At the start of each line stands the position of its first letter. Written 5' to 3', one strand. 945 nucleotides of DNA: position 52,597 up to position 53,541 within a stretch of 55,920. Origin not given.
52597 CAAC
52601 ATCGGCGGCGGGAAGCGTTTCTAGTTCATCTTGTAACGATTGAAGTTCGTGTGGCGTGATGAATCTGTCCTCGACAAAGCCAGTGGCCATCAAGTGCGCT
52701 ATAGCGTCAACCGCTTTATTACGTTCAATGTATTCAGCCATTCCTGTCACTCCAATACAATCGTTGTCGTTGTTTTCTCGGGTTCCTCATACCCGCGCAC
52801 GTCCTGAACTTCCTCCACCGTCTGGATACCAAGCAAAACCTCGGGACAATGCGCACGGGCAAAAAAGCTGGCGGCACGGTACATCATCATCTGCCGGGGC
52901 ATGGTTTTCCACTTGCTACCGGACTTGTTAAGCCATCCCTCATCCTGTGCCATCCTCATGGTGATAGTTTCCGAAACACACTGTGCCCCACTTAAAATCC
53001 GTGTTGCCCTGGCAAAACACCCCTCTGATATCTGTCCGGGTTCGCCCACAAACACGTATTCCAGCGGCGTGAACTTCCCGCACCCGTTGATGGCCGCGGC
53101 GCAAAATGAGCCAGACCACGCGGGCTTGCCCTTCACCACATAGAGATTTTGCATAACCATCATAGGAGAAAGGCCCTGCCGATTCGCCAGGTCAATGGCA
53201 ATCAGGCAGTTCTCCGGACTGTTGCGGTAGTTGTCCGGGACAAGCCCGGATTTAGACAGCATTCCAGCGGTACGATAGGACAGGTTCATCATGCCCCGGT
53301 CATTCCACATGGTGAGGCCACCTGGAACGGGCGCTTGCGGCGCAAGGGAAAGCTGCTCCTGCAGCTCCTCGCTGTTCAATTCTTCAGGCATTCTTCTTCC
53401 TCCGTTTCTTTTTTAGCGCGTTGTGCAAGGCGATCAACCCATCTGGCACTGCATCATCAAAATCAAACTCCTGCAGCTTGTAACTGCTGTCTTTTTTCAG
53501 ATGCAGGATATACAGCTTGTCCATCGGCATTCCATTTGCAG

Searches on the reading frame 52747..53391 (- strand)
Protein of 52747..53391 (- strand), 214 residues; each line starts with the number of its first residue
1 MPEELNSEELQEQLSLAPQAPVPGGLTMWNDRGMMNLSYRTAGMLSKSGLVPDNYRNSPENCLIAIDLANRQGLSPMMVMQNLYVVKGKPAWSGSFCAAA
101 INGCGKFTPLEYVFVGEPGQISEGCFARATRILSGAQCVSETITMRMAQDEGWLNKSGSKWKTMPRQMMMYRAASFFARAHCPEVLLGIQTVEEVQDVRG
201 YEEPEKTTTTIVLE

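Call 37: search_protein_families(library=pfam, proteins=[window:52747-53391:-], max_evalue=0.001)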
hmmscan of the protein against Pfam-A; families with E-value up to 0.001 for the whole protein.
window:52747-53391:- (214 aa): 1 family
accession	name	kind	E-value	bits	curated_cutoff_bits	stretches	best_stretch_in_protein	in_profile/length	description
PF03837.19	RecT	-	1.3e-07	31.8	24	1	155-200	144-192/198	RecT family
